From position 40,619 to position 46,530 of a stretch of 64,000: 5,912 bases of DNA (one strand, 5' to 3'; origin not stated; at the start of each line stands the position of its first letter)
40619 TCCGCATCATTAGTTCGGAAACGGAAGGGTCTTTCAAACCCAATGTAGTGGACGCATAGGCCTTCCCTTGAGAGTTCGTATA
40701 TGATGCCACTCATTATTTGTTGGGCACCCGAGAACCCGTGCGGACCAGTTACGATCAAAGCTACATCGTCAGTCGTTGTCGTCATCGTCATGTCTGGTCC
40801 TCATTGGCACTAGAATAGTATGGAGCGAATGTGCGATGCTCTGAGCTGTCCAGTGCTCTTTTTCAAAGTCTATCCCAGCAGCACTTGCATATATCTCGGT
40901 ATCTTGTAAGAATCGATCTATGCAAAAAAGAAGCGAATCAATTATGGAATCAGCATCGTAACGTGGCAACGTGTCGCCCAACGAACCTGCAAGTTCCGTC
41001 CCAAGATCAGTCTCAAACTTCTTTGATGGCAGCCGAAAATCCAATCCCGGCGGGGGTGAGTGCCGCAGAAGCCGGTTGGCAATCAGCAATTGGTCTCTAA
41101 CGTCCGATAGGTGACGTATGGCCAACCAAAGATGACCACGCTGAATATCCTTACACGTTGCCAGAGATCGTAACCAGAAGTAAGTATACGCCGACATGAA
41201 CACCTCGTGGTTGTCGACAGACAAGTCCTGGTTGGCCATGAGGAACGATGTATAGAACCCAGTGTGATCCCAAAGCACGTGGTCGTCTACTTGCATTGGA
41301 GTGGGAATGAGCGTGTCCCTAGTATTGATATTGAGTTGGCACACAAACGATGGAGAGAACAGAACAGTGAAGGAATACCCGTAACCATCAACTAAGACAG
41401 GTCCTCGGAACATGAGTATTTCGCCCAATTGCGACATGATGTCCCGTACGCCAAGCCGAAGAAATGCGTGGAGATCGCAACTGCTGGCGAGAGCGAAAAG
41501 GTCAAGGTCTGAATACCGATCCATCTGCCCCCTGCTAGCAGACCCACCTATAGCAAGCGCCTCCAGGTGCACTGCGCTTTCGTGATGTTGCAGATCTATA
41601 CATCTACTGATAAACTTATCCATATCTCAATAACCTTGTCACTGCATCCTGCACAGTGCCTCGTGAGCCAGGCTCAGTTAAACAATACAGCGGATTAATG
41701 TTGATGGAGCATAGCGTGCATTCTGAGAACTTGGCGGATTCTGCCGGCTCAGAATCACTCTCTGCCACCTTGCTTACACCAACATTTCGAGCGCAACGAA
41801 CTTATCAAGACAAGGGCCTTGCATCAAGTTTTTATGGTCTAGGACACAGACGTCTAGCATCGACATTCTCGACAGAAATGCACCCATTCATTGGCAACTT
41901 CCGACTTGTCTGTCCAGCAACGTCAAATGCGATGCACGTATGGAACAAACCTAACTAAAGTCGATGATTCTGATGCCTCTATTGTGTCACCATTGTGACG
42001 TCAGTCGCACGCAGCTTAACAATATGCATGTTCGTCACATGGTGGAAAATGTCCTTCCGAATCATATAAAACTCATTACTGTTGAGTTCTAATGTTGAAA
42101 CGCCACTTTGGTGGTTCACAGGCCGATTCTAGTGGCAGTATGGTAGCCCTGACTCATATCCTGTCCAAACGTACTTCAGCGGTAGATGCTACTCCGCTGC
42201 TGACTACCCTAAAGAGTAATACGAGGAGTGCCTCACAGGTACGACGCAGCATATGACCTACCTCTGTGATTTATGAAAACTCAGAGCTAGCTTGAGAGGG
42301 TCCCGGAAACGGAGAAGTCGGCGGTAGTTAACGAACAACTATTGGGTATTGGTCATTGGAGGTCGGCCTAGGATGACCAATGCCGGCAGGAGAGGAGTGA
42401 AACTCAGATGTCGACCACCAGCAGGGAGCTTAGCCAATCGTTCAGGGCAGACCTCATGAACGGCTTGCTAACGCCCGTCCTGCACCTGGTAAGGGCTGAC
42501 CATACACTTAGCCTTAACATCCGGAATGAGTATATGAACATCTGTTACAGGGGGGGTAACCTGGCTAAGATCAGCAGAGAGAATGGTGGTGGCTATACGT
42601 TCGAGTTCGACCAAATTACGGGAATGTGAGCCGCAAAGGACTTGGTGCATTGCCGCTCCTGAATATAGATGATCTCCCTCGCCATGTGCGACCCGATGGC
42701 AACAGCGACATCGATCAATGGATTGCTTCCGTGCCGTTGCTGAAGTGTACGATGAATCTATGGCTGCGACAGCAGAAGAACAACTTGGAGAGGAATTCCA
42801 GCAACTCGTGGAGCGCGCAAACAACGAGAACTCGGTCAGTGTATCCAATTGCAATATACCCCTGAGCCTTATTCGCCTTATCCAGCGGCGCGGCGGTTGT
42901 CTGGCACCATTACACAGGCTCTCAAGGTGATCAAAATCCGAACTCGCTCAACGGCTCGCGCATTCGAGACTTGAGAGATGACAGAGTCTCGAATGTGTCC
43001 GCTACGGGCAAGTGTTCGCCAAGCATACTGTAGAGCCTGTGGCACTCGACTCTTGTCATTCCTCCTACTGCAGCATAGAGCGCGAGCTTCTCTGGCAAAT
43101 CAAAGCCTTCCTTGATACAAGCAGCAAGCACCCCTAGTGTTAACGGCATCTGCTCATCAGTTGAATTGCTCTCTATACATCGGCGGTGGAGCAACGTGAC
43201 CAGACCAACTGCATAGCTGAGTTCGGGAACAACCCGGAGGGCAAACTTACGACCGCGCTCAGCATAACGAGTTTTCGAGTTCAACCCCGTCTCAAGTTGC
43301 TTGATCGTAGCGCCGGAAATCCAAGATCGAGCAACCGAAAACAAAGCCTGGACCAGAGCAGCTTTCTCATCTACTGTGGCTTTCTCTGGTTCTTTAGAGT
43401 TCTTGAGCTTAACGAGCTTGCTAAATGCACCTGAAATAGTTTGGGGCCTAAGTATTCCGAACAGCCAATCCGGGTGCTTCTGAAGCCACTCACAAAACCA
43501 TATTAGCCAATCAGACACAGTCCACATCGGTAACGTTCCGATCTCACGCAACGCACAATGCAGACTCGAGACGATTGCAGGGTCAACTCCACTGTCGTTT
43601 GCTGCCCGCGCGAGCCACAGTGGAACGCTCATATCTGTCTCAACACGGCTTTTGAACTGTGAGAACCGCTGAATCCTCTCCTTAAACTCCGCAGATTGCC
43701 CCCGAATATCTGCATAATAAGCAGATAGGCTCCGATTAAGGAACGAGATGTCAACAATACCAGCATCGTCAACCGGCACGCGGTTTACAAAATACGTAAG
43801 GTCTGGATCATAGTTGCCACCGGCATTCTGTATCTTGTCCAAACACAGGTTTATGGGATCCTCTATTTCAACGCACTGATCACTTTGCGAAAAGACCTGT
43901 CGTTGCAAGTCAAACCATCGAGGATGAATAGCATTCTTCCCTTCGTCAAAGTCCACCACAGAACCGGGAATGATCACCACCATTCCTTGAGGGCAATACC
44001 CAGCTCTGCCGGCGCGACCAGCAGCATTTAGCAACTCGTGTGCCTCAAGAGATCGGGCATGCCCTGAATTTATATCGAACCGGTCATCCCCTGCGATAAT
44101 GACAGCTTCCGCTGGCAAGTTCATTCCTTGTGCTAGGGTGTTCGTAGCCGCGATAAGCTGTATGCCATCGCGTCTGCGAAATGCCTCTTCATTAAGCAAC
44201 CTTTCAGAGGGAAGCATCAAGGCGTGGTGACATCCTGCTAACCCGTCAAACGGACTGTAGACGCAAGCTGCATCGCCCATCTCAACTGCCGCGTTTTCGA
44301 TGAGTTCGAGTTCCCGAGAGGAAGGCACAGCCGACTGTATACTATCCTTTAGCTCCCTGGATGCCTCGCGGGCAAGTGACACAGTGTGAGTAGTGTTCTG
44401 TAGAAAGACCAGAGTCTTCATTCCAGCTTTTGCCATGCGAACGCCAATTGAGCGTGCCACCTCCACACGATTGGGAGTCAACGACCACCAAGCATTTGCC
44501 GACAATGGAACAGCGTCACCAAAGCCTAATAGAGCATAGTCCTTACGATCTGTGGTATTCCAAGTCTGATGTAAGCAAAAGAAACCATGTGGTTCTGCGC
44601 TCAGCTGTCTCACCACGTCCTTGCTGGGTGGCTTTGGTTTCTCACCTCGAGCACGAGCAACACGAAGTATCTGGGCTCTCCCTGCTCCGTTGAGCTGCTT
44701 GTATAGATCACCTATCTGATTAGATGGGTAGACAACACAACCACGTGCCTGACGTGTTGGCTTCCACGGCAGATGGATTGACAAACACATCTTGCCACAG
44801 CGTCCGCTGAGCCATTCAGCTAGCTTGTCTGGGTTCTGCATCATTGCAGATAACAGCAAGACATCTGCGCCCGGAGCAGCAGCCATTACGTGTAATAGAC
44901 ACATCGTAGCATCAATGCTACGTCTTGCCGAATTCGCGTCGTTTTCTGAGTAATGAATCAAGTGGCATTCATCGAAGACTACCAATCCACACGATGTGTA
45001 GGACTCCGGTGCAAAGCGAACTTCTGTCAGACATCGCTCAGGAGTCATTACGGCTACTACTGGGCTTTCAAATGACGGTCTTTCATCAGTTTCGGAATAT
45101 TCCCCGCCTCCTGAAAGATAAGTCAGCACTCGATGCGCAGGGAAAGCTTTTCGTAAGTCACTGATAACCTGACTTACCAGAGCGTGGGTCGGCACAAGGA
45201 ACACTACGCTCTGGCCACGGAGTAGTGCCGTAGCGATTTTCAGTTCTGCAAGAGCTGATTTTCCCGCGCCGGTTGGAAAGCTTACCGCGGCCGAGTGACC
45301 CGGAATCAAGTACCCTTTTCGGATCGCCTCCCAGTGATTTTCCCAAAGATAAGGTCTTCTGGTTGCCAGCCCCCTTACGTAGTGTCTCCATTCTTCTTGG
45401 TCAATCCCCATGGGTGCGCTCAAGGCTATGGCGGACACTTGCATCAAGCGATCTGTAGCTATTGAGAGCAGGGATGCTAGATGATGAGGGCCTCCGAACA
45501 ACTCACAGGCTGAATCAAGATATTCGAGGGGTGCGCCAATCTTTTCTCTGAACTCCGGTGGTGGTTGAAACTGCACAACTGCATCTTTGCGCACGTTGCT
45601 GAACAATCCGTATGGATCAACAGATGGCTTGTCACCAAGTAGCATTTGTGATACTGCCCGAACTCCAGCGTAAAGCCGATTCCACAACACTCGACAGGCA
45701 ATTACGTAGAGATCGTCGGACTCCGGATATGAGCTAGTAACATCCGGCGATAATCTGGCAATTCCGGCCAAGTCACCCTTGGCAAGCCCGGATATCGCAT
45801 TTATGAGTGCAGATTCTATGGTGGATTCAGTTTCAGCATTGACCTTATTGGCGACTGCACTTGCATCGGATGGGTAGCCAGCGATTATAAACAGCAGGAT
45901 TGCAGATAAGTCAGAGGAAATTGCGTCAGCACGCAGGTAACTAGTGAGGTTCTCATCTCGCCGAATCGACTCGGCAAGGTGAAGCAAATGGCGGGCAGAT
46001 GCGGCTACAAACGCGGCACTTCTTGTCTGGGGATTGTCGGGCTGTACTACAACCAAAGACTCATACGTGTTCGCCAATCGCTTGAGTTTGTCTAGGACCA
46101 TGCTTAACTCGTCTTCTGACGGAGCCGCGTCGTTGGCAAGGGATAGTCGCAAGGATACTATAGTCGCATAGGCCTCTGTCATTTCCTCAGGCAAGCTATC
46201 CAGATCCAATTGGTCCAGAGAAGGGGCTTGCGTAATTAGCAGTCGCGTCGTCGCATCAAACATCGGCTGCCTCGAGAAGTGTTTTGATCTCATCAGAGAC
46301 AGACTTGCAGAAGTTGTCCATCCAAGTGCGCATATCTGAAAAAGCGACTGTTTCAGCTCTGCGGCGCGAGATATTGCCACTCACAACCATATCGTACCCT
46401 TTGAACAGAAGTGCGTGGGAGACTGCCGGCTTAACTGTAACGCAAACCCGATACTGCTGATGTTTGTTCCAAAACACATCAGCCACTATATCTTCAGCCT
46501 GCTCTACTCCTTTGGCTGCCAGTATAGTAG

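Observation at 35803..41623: Uncharacterised five-gene cluster: unknown 449-aa protein, B12-radical SAM, ParB/Srx-like, GT4 glycosyltransferase, nucleotidyltransferase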

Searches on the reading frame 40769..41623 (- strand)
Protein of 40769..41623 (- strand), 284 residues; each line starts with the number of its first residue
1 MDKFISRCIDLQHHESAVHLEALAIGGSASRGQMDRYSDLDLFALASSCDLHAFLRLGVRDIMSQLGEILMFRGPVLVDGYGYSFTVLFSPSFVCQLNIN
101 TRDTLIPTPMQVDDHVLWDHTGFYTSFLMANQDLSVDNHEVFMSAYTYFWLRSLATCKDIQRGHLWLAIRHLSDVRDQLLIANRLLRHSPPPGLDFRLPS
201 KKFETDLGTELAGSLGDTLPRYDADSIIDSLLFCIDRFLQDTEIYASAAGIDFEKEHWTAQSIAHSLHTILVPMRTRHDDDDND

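Call 3: search_protein_families(library=pfam, proteins=[window:40769-41623:-], max_evalue=0.01)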
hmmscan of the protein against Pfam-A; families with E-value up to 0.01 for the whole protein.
window:40769-41623:- (284 aa): 1 family
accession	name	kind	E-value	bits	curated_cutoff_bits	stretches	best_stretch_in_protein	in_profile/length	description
PF04439.18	Adenyl_transf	-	0.00049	19.8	22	1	19-256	20-267/279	Streptomycin adenylyltransferase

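Call 4: search_protein_families(library=padloc, proteins=[window:40769-41623:-], max_evalue=0.01)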
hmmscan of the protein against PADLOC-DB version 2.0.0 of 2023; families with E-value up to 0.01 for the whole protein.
window:40769-41623:- (284 aa): 0 families

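Call 6: search_protein_families(library=ncbifam, proteins=[window:40769-41623:-], max_evalue=0.1)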
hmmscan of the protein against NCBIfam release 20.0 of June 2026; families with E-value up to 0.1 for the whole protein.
window:40769-41623:- (284 aa): 0 families

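Call 7: search_protein_families(library=pfam, proteins=[window:40769-41623:-], max_evalue=10)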
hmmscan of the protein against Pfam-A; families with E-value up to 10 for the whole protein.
window:40769-41623:- (284 aa): 3 families
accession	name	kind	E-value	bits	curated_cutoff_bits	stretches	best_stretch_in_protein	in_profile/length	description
PF04439.18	Adenyl_transf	-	0.00049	19.8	22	1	19-256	20-267/279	Streptomycin adenylyltransferase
PF01909.29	NTP_transf_2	-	0.029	15.2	21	1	22-45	16-39/93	Nucleotidyltransferase domain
PF18806.7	Importin_rep_3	-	0.1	13.2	26.9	1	23-48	46-70/75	Importin 13 repeat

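Call 66: search_solved_structures(query=A5, max_evalue=10, show_alignments=1)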
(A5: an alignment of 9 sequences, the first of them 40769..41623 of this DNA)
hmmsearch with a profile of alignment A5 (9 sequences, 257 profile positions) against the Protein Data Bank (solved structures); distinct sequences matched with E-value up to 10: 19.
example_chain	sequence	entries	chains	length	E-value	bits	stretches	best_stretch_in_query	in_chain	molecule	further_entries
8vxb_A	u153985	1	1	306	0.00082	22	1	5-182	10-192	Streptomycin aminoglycoside adenylyltransferase ant(6)-Ib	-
9dbh_A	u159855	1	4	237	0.0098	18.5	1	17-45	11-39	HalB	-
9dbj_A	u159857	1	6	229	0.013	18.1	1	17-45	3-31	HalB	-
9xbd_E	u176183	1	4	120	0.017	17.7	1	13-62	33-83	Nucleotidyltransferase domain-containing protein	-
6p01_A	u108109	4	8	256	0.072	15.6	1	15-50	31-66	Kanamycin nucleotidyltransferase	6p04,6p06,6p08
2nxp_A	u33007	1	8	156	0.095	15.2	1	127-178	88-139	Transcription initiation factor TFIID subunit 5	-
4ebj_A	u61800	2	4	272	0.27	13.7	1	4-71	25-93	Aminoglycoside nucleotidyltransferase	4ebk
3nku_A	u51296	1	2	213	0.3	13.6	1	22-76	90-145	DrrA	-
5yep_A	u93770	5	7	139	0.3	13.6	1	5-52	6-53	Toxin-antitoxin system antidote Mnt family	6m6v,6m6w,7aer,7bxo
6yx5_B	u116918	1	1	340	0.65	12.5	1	22-76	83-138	Multifunctional virulence effector protein DrrA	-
9ubw_M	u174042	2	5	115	0.7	12.4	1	35-82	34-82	Cation channel sperm-associated auxiliary subunit TMEM262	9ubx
7eeb_M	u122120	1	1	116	0.72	12.3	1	35-82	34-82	Transmembrane protein 262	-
6f3t_A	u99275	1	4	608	0.73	12.3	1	127-178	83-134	Transcription initiation factor TFIID subunit 5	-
1kan_A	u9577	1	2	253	0.73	12.3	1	15-50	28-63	KANAMYCIN NUCLEOTIDYLTRANSFERASE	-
1kny_A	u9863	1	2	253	0.76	12.3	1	15-50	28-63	KANAMYCIN NUCLEOTIDYLTRANSFERASE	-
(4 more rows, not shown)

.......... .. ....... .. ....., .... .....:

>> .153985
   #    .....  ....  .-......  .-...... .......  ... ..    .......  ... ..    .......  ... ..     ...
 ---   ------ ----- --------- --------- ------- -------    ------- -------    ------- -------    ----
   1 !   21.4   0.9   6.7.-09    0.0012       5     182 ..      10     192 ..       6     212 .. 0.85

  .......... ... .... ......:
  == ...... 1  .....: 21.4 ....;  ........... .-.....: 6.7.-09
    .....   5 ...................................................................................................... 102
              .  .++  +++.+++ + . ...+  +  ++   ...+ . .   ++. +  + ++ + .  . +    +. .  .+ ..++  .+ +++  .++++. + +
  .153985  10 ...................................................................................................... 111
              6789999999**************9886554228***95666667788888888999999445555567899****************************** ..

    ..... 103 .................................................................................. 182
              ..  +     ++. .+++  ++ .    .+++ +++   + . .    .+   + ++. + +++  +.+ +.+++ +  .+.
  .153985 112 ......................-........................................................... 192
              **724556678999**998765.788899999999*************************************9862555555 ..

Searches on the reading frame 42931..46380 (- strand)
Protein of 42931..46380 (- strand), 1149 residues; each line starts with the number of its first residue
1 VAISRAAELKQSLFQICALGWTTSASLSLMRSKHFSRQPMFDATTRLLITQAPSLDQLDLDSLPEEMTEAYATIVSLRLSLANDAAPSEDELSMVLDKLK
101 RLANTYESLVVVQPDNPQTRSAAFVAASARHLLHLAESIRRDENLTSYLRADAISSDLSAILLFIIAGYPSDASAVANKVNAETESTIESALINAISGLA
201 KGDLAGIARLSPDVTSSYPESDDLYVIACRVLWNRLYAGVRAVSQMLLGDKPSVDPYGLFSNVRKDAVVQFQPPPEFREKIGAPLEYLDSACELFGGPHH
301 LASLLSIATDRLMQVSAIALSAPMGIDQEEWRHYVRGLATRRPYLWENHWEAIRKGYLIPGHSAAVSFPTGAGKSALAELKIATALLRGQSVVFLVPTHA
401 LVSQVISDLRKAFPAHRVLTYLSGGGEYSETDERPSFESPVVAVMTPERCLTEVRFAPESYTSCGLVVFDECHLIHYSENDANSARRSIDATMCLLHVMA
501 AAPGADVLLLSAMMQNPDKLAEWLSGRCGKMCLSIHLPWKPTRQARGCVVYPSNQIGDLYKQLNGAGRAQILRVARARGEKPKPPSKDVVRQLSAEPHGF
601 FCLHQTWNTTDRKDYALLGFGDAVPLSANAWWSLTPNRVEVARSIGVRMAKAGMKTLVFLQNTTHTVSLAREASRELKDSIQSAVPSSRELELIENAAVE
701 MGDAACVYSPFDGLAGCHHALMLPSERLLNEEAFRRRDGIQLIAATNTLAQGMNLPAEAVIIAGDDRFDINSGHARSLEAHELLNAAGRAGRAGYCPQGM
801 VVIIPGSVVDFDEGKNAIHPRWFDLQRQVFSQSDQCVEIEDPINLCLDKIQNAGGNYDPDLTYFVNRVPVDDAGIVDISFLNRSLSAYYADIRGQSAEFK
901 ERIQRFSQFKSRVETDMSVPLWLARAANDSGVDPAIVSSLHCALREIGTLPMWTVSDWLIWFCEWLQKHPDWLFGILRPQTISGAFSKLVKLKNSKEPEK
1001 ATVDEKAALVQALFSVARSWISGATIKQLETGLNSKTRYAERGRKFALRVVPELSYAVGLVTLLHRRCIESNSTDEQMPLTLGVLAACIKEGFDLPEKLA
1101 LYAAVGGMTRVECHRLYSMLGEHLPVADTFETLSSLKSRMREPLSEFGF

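Call 3: search_protein_families(library=pfam, proteins=[window:42931-46380:-], max_evalue=0.01)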
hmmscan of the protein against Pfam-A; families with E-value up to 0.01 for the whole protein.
window:42931-46380:- (1149 aa): 3 families
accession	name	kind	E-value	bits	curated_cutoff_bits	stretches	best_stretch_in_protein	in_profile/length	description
PF00270.35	DEAD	-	1e-18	68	26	1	351-516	6-163/167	DEAD/DEAH box helicase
PF04851.21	ResIII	-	3.2e-09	37.3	22.5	1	364-479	26-141/164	Type III restriction enzyme, res subunit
PF00271.37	Helicase_C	-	2.9e-05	24.7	23.5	1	716-794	43-110/110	Helicase conserved C-terminal domain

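Call 4: search_protein_families(library=padloc, proteins=[window:42931-46380:-], max_evalue=0.01)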
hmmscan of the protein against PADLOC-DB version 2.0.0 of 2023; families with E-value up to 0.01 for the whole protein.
window:42931-46380:- (1149 aa): 30 families (the best 25 are shown)
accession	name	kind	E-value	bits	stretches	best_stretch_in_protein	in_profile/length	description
PDLC00194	HamB1|HamB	-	7.2e-37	124.7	2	325-533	206-412/995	DEAD-box helicase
PDLC00188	HamB1|HamB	-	3.7e-32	109.4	2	304-530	203-425/1037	DEAD-box helicase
PDLC04531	PDC-M23B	-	2.6e-31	106.5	2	359-548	310-505/1060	-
PDLC00192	HamB1|HamB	-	7e-29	98.1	2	307-555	228-472/1104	DEAD-box helicase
PDLC00174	HamB1|HamB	-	9.9e-26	87.9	2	365-554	322-507/1163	DEAD-box helicase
PDLC00186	HamB1|HamB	-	5.3e-24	82.3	2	365-522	165-315/864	DEAD-box helicase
PDLC00175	HamB1|HamB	-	1.6e-21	73.5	2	325-525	207-401/1000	DEAD-box helicase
PDLC00185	HamB1|HamB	-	9.5e-21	71.3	2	358-476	154-264/871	DEAD-box helicase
PDLC00177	HamB1|HamB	-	4.3e-20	69.5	2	350-483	148-270/841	DEAD-box helicase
PDLC00200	HamB2|HamB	-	5.3e-20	69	2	363-521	163-314/865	DEAD-box helicase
PDLC00187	HamB1|HamB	-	1.5e-19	67.8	2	731-804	451-518/851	DEAD-box helicase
PDLC00178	HamB1|HamB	-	7.1e-19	65.2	2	304-525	206-423/830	DEAD-box helicase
PDLC04532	PDC-M23B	-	2.3e-18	63.6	2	352-547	315-513/817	-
PDLC00176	HamB1|HamB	-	2.8e-17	60.1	2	655-815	373-522/845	DEAD-box helicase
PDLC00199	HamB2|HamB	-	8e-16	55.2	2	364-520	153-301/841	DEAD-box helicase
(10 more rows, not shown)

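Call 6: search_protein_families(library=ncbifam, proteins=[window:42931-46380:-], max_evalue=0.1)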
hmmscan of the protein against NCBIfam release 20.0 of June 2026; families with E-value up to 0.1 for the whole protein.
window:42931-46380:- (1149 aa): 15 families
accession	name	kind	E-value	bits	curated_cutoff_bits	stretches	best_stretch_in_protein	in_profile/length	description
NF002654.0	PRK02362.1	equivalog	1.2e-35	123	887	2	651-808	241-397/739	ATP-dependent DNA helicase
NF040935.1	helicase_Hel308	equivalog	9.8e-23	80.2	1200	2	712-804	308-399/704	ATP-dependent DNA helicase Hel308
NF002251.0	PRK01172.1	equivalog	2.6e-22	78.8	891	2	713-818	287-388/674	ATP-dependent DNA helicase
NF001308.0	PRK00254.1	equivalog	4.9e-21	74.6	1216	2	350-547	29-206/720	ATP-dependent DNA helicase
NF010337.0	PRK13766.1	equivalog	5.2e-08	31.5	610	1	365-507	34-177/781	Hef nuclease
TIGR00595.1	priA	equivalog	6.7e-07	28.2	230.35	1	370-481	6-111/509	replication restart helicase PriA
NF041063.1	DpdF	equivalog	1.3e-06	27.4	550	1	351-476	147-283/813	protein DpdF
TIGR04121.1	DEXH_lig_assoc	equivalog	1.4e-05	23.1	850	1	360-527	27-197/804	ligase-associated DNA damage response DEXH box helicase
TIGR03117.2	cas_csf4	equivalog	0.0017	16.6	400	1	370-428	156-218/800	type IV CRISPR-associated DEAD/DEAH-box helicase Csf4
NF004066.1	PRK05580.1-3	equivalog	0.0025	16.1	813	1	370-481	280-385/788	primosomal protein N'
NF004070.0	PRK05580.2-2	equivalog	0.0046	15.2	921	0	738-795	534-593/729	primosomal protein N'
TIGR01054.1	rgy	equivalog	0.005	14.4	471.7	1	330-414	68-148/1172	reverse gyrase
NF004071.0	PRK05580.2-3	equivalog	0.0079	14.2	1105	0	370-418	231-279/735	primosomal protein N'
TIGR00643.1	recG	equivalog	0.011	14.5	659.4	1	371-425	266-321/629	ATP-dependent DNA helicase RecG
NF004069.0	PRK05580.2-1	equivalog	0.016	13.7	767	1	367-416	131-181/612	primosomal protein N'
